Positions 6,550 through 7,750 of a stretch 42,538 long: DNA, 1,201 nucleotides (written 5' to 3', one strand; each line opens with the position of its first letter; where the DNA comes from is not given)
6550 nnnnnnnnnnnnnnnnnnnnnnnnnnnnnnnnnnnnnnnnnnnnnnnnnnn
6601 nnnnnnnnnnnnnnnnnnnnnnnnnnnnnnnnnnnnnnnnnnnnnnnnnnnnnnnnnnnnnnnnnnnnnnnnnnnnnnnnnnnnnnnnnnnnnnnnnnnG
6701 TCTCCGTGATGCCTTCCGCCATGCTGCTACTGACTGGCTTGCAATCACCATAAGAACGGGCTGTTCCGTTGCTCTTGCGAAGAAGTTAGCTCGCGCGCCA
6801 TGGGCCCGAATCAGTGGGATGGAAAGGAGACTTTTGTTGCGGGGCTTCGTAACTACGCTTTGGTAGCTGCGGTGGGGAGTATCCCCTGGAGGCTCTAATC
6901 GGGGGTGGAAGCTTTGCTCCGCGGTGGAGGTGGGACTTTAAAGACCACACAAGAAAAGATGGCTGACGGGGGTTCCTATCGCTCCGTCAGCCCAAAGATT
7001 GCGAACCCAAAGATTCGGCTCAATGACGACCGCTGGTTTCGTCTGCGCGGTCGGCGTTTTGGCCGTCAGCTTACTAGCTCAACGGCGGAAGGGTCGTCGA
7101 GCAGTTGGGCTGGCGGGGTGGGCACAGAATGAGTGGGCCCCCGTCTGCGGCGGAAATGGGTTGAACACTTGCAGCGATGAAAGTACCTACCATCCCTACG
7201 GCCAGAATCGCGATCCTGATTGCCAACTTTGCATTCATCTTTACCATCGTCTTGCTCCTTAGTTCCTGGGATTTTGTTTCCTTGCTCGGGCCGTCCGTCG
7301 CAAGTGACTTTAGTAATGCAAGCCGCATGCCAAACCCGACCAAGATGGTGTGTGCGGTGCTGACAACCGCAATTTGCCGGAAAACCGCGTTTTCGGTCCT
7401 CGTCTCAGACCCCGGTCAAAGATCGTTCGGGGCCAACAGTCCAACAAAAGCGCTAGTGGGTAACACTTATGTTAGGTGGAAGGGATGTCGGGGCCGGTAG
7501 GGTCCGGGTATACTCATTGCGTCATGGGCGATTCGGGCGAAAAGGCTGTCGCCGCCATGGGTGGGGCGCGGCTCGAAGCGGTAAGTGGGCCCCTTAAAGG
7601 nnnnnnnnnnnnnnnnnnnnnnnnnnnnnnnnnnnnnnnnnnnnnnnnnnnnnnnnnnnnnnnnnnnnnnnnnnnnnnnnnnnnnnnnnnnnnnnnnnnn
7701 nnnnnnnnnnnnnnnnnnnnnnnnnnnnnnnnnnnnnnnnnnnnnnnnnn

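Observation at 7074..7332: Near-consensus sigma-54 promoter driving a self-contained 57-aa secreted Cys/Pro-rich peptide gene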

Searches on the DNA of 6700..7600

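Call 20: search_rna_families(source=window, start=6700, end=7600, threshold=evalue, max_evalue=10)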
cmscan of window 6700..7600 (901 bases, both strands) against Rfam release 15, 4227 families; matches with E-value up to 10: 2.
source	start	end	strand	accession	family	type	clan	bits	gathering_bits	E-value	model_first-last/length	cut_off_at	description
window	6869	6923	+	RF03579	mir-2058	Gene; miRNA;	-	16.8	90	4.8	1-72/72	no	mir-2058 microRNA precursor family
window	6955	7067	+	RF01812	Pxr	Gene; sRNA;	-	15.7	80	4.9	1-109/109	no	Pxr regulatory sRNA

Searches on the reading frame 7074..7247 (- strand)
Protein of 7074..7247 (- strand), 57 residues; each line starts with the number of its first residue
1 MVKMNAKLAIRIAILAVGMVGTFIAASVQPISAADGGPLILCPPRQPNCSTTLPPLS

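Call 8: search_protein_families(library=pfam, proteins=[window:7074-7247:-], max_evalue=0.01)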
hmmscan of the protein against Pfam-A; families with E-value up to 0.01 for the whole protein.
window:7074-7247:- (57 aa): 0 families

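Call 13: find_related_loci(query=A1, collection=genome_contigs, flank=10000)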
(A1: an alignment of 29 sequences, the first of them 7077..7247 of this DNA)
Query A1 (57 aa) in genome_contigs; peptide patterns used: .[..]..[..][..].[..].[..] (x = any residue, [..] = any of these).
37 stretches matched a pattern; 27 encode a relative of the query (tblastn E <= 1e-3); 27 distinct loci.
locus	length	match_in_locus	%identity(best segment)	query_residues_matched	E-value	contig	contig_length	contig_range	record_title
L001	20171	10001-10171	98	1-57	6e-33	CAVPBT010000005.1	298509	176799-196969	MAG: uncultured Acidobacteriaceae bacterium isolate MFD00008.bin.1.139 genome assembly, contig: contig_34885, whole geno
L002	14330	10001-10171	96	1-57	2e-32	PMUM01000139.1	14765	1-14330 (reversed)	MAG: Acidobacteriaceae bacterium isolate palsa_142 73.20110700_P3D.7_contig_4286, whole genome shotgun sequence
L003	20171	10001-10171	96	1-57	1e-32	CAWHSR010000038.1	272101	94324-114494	MAG: uncultured Acidobacteriaceae bacterium isolate MFD05521.bin.2.95 genome assembly, contig: contig_57169, whole genom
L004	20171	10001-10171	96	1-57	1e-32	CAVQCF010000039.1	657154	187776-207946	MAG: uncultured Acidobacteriaceae bacterium isolate MFD01138.bin.1.98 genome assembly, contig: contig_9748, whole genome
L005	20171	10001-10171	96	1-57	4e-32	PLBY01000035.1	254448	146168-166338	MAG: Acidobacteriaceae bacterium isolate palsa_252 73.20111000_P3M.31_contig_516, whole genome shotgun sequence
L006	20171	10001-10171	93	1-57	1e-31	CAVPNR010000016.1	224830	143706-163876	MAG: uncultured Acidobacteriaceae bacterium isolate MFD00008.bin.1.87 genome assembly, contig: contig_22305, whole genom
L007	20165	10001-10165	96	1-55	1e-31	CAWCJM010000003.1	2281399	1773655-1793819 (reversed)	MAG: uncultured Acidobacteriaceae bacterium isolate MFD00731.bin.2.170 genome assembly, contig: contig_30190, whole geno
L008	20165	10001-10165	95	1-55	8e-31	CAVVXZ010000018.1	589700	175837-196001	MAG: uncultured Acidobacteriaceae bacterium isolate MFD04570.bin.1.38 genome assembly, contig: contig_122822, whole geno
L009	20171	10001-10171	91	1-57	2e-30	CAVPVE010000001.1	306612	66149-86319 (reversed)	MAG: uncultured Acidobacteriaceae bacterium isolate MFD00008.bin.2.87 genome assembly, contig: contig_101997, whole geno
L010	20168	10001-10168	89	2-57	3e-29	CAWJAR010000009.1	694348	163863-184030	MAG: uncultured Acidobacteriaceae bacterium isolate MFD06298.bin.1.70 genome assembly, contig: contig_35080, whole genom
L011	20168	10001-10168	89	2-57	3e-29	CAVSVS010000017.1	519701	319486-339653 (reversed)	MAG: uncultured Acidobacteriaceae bacterium isolate MFD06435.bin.1.116 genome assembly, contig: contig_34497, whole geno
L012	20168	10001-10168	89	2-57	3e-29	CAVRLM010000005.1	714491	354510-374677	MAG: uncultured Acidobacteriaceae bacterium isolate MFD05521.bin.1.25 genome assembly, contig: contig_28335, whole genom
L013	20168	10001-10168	84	2-57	4e-28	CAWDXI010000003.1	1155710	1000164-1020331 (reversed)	MAG: uncultured Acidobacteriaceae bacterium isolate MFD01299.bin.1.168 genome assembly, contig: contig_14866, whole geno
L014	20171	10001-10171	79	1-57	5e-26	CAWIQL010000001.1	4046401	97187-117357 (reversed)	MAG: uncultured Acidobacteriota bacterium isolate MFD01689.bin.1.32 genome assembly, contig: contig_15989, whole genome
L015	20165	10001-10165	78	2-56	2e-25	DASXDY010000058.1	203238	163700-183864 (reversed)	MAG TPA_asm: Candidatus Sulfotelmatobacter sp. isolate SMAG_U5098 k141_2859098, whole genome shotgun sequence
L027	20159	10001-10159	58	2-54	2e-16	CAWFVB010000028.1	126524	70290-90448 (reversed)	MAG: uncultured Acidobacteriaceae bacterium isolate MFD05377.bin.2.169 genome assembly, contig: contig_136740, whole gen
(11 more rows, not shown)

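Call 22: search_protein_families(library=ncbifam, proteins=[window:7077-7247:-], max_evalue=1)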
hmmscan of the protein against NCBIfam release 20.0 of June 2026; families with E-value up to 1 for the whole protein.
window:7077-7247:- (57 aa): 1 family
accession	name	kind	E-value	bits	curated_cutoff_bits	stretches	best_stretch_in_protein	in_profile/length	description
NF008043.0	PRK10775.1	equivalog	0.23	10.7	366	1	9-31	74-96/276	cell division protein FtsQ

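Call 31: search_protein_representatives(alignment_id=A1)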
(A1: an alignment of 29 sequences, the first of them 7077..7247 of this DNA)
Query: 29 sequences, 58 profile positions. Proteins with E-value up to 0.001 (for the whole library): 75; up to 1e-10: 24; up to 1e-30: 2. The best 75 are listed.
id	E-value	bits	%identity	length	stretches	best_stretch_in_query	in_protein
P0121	3.1e-36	139.1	-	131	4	4-48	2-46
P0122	5.9e-36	138.2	-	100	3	3-56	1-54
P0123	3.4e-28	113.3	-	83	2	3-57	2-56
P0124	9.8e-28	111.8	-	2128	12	31-48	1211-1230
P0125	6.3e-23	96.4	-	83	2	3-57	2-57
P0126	3.2e-22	94.2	-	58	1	1-57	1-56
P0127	4.3e-22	93.8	-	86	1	4-57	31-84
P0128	2.8e-21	91.2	-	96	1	7-52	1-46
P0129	4.3e-20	87.4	-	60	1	1-57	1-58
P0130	2.8e-19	84.8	-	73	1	7-56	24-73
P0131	3.6e-19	84.4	-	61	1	7-54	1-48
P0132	1.3e-18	82.6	-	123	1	3-51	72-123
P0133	2.2e-18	81.9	-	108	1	10-55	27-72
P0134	3.7e-18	81.2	-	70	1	7-51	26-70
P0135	8.5e-16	73.6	-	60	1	7-51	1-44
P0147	2.1e-09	53.1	-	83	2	10-57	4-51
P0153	2.1e-07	46.7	-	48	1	7-51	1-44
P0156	5.0e-07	45.5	-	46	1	7-51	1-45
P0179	9.7e-05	38.2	-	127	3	31-57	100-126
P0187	3.9e-04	36.2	-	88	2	16-57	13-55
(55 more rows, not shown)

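Call 34: find_encoding_contigs(protein=P0121, flank=6000, max_places=3)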
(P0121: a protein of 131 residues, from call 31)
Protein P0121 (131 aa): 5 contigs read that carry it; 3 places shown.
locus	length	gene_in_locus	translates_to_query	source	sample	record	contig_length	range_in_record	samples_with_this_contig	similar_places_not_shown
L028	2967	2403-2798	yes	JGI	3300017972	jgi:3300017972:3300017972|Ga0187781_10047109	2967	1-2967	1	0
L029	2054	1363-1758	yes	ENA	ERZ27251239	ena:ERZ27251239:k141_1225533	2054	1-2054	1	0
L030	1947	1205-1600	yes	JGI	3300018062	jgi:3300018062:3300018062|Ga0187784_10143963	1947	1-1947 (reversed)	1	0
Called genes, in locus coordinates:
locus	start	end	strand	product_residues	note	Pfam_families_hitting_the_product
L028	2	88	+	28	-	?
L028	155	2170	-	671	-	PF16697:Yop-YscD_cpl, PF00498:FHA, PF01590:GAF, PF13185:GAF_2, PF13492:GAF_3 (weak), PF00158:Sigma54_activat, PF14532:Sigma54_activ_2, PF25601:AAA_lid_14, +3 more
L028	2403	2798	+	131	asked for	-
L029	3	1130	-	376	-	?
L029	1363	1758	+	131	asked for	-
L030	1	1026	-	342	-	?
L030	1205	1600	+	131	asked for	-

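Call 35: find_encoding_contigs(protein=P0156, flank=6000, max_places=3)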
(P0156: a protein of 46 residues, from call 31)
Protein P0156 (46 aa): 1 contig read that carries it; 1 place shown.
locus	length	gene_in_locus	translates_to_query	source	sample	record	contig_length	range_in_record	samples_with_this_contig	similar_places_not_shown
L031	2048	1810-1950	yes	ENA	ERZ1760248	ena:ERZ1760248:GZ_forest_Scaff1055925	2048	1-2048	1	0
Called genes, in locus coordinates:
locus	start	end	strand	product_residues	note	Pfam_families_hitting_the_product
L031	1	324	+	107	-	?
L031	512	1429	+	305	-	-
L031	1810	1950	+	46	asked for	-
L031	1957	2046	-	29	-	?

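Call 47: find_encoding_contigs(protein=P0179, flank=7000, max_places=2)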
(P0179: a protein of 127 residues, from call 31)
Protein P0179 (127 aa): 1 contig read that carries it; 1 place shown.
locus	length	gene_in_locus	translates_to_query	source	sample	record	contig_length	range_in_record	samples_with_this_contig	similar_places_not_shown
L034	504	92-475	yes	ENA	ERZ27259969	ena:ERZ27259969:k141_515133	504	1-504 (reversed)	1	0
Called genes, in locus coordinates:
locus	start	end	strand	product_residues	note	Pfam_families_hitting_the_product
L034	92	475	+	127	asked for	-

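Call 48: find_encoding_contigs(protein=P0153, flank=7000, max_places=2)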
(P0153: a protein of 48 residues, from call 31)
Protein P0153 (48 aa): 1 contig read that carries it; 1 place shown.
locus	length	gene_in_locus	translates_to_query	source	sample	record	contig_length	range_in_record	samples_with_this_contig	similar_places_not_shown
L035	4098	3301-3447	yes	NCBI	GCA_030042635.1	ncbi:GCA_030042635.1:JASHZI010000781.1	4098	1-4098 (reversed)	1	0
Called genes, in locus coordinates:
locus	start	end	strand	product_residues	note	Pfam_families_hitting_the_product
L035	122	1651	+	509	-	PF01882:DUF58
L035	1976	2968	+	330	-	-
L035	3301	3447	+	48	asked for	-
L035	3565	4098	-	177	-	?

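Call 50: search_protein_families(library=pfam, proteins=[L035:1976-2968:+, L031:512-1429:+], max_evalue=1)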
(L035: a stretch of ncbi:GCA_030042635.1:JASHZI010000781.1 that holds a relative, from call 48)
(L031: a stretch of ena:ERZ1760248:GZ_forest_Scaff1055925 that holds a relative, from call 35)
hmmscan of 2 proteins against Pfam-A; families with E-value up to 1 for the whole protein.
L035:1976-2968:+ (330 aa): 2 families
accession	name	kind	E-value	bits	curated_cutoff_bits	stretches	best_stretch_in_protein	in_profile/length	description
PF12693.12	GspL_C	-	0.17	12.2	29.6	1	251-314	29-92/158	GspL periplasmic domain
PF24357.1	TMD0_ABC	-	0.71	10.4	27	0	128-199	63-130/159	ABC transporter TMD0 domain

L031:512-1429:+ (305 aa): 0 families

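Call 55: search_solved_structures(query=A1, max_evalue=10)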
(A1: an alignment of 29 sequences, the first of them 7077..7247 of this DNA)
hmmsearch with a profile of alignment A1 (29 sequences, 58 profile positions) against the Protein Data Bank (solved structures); distinct sequences matched with E-value up to 10: 1.
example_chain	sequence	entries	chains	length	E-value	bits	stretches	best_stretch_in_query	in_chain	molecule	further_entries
7og7_A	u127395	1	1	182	1.6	11.9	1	28-49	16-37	NosL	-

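Call 58: predict_structure(alignment_id=A1)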
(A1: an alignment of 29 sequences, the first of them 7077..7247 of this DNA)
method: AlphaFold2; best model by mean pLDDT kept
length: 57 residues; sequences in the alignment: 29
mean_pLDDT: 71.3   pTM: 0.38
mean pLDDT of the five models: 71.3, 70.2, 69.4, 67.8, 67.4
residues with pLDDT >= 90: 10; 70-90: 14; 50-70: 30; < 50: 3
segments of 3 or more residues with pLDDT < 50: none
pLDDT, mean of each block of 10 residues (from residue 1): 73 92 76 55 64 65
secondary structure, 60 per line:
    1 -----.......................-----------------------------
elements in order: H6-28

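Call 69: find_encoding_contigs(protein=P0125, flank=7000, max_places=2)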
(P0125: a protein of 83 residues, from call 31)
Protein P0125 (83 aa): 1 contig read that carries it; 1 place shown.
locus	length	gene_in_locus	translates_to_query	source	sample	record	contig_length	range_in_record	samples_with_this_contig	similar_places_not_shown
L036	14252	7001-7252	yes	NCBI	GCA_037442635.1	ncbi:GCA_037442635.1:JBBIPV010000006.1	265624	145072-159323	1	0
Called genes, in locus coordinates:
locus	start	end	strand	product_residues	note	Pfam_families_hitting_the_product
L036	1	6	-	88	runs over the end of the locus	-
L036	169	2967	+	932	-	PF00486:Trans_reg_C, PF07719:TPR_2 (faint), PF13428:TPR_14 (faint), PF17874:TPR_MalT, PF13424:TPR_12, PF17874:TPR_MalT (weak), PF13424:TPR_12, PF17874:TPR_MalT, +6 more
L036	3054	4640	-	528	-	-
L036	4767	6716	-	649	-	PF16697:Yop-YscD_cpl, PF00498:FHA, PF01590:GAF, PF13185:GAF_2, PF13492:GAF_3, PF00158:Sigma54_activat, PF14532:Sigma54_activ_2, PF25601:AAA_lid_14, +3 more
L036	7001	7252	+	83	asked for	-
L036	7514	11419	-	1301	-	PF13620:CarboxypepD_reg, PF13715:CarbopepD_reg_2, PF17210:SdrD_B (faint), PF25183:OMP_b-brl_4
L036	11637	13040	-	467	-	PF00324:AA_permease, PF13520:AA_permease_2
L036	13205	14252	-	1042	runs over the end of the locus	PF14870:PSII_BNR (faint), PF02012:BNR (faint), PF15902:Sortilin-Vps10, PF13088:BNR_2 (faint), PF15902:Sortilin-Vps10 (weak)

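Call 70: find_encoding_contigs(protein=P0147, flank=7000, max_places=2)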
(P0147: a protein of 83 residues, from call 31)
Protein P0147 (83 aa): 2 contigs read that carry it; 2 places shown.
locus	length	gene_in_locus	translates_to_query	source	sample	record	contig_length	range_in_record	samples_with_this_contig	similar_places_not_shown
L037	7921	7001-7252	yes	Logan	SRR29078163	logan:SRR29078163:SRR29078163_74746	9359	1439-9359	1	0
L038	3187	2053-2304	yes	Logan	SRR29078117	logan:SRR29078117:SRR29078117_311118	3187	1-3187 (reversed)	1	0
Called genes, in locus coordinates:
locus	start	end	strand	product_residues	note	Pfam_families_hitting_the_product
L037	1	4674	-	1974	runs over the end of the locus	-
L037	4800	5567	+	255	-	PF06067:DUF932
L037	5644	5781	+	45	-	-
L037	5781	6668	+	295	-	-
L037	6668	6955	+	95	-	-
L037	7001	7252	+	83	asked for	-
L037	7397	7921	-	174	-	?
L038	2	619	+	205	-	?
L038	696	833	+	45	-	-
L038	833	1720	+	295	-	-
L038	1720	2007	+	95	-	-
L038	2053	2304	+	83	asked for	-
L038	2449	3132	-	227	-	-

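Call 71: find_encoding_contigs(protein=P0187, flank=7000, max_places=2)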
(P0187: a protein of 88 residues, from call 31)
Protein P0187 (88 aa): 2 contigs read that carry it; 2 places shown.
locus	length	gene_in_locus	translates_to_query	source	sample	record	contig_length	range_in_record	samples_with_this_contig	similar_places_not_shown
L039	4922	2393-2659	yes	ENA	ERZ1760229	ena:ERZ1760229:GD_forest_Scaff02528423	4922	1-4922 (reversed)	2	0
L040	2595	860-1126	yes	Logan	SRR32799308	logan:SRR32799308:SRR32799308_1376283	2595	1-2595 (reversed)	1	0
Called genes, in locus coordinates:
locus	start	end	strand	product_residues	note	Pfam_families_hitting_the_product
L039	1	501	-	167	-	?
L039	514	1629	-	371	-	PF13524:Glyco_trans_1_2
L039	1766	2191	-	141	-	PF02566:OsmC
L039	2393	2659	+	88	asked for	-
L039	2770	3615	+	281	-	-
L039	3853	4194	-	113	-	-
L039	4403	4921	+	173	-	?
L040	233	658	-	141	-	PF02566:OsmC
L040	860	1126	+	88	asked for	-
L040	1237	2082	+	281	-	-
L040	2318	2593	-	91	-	?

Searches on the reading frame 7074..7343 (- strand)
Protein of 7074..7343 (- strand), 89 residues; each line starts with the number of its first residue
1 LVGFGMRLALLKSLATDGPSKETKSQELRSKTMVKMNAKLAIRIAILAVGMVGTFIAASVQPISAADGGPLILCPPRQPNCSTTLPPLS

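Call 8: search_protein_families(library=pfam, proteins=[window:7074-7343:-], max_evalue=0.01)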
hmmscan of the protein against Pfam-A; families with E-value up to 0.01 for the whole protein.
window:7074-7343:- (89 aa): 0 families

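Call 9: find_homologous_proteins(query=window:7074-7343:-, max_evalue=10)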
Query window:7074-7343:- (89 aa): 189 proteins with E <= 10 among 189 candidates; the best 120 are listed.
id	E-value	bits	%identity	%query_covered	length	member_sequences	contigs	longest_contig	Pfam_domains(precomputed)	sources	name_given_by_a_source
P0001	2.1e-45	170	95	97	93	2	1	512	-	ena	-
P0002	1.0e-26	110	98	64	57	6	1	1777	-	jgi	jgi:hypothetical protein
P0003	1.5e-26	110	96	64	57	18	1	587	-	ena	-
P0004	3.8e-26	108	98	62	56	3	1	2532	-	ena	-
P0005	5.2e-25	105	91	63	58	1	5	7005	-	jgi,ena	jgi:hypothetical protein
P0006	3.2e-24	102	89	63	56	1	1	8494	-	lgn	-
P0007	3.4e-24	102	91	63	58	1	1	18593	-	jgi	jgi:hypothetical protein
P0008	4.8e-24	102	89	63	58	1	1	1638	-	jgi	jgi:hypothetical protein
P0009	6.1e-24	101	89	63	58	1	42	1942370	-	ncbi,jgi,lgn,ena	jgi:hypothetical protein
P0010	6.4e-24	101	89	63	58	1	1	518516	-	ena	-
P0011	8.5e-24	101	89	63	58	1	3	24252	-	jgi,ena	jgi:hypothetical protein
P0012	1.6e-23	100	89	62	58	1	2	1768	-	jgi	jgi:hypothetical protein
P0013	2.2e-23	100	89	62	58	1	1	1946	-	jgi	-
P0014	2.3e-23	100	88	63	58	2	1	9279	-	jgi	jgi:hypothetical protein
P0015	2.6e-23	99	86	63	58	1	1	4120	-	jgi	jgi:hypothetical protein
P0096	3.7e-18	83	84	55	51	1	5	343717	-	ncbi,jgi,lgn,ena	-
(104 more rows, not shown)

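Call 46: find_encoding_contigs(protein=P0096, flank=7000, max_places=2)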
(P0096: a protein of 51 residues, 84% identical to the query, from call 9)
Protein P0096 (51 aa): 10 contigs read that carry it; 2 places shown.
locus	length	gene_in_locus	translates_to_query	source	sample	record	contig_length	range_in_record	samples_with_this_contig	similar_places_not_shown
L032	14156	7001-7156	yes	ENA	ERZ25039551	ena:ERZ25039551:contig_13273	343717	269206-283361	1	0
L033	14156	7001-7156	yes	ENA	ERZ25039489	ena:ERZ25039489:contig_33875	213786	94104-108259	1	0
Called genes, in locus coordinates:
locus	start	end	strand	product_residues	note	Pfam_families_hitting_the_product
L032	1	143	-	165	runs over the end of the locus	PF00329:Complex1_30kDa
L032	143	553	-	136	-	PF00507:Oxidored_q4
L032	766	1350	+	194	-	-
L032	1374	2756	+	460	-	PF13415:Beta-prop_FBX42 (faint), PF24981:Beta-prop_ATRN-LZTR1 (faint), PF24996:NANM (faint)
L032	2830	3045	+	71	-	PF02597:ThiS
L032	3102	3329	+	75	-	-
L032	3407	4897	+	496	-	PF01882:DUF58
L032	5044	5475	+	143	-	PF00571:CBS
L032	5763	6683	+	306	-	-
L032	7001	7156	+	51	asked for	-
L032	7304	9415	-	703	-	PF03190:Thioredox_DsbH, PF13098:Thioredoxin_2, PF13899:Thioredoxin_7, PF07221:GlcNAc_2-epim (faint)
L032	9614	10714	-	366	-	PF01546:Peptidase_M20, PF07687:M20_dimer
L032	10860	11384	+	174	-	PF00561:Abhydrolase_1 (faint), PF12146:Hydrolase_4 (weak), PF12697:Abhydrolase_6 (faint), PF20408:Abhydrolase_11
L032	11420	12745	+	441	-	PF13660:DUF4147, PF05161:MOFRL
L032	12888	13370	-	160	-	PF00903:Glyoxalase, PF18029:Glyoxalase_6 (weak), PF22656:At5g48480-like_N (weak), PF22650:At5g48480-like_C (weak)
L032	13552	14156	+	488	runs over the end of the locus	PF00144:Beta-lactamase, PF13354:Beta-lactamase2 (faint), PF11954:DUF3471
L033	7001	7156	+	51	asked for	-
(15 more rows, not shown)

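Call 50: search_protein_families(library=pfam, proteins=[L032:5763-6683:+, L032:3407-4897:+, L032:7304-9415:-], max_evalue=1)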
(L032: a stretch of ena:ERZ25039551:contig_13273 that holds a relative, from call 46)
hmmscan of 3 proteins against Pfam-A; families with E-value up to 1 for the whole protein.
L032:5763-6683:+ (306 aa): 0 families

L032:3407-4897:+ (496 aa): 4 families
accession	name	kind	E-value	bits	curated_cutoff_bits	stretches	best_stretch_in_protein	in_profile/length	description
PF01882.25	DUF58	-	3.5e-09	36.6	23.4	1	337-416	2-84/216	Protein of unknown function DUF58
PF14012.11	DUF4229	-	0.0056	17.1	27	1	100-152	3-52/68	Protein of unknown function (DUF4229)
PF14256.11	YwiC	-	0.022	15.5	25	1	61-145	16-99/126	YwiC-like protein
PF05359.17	DUF748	-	0.16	10.3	50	1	64-125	18-79/1037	Domain of Unknown Function (DUF748)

L032:7304-9415:- (703 aa): 7 families
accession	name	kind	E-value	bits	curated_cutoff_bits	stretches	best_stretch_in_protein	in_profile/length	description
PF03190.21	Thioredox_DsbH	-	2.5e-63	213.3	27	1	2-146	17-161/163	Protein of unknown function, DUF255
PF13899.12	Thioredoxin_7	-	1.3e-15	57.7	27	1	6-96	1-83/83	Thioredoxin-like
PF07221.17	GlcNAc_2-epim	-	7.9e-06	25.8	23.4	1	231-306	256-330/347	N-acylglucosamine 2-epimerase (GlcNAc 2-epimerase)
PF13098.12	Thioredoxin_2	-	0.0002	22.1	27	1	19-80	2-70/104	Thioredoxin-like domain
PF00085.26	Thioredoxin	-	0.0023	18.3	23.5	1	12-76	7-69/103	Thioredoxin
PF07944.18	Beta-AFase-like_GH127_cat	-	0.042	13.3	24.9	0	550-575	177-202/376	Beta-L-arabinofuranosidase, GH127 catalytic domain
PF03663.20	Glyco_hydro_76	-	0.15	12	25.9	0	473-576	85-182/366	Glycosyl hydrolase family 76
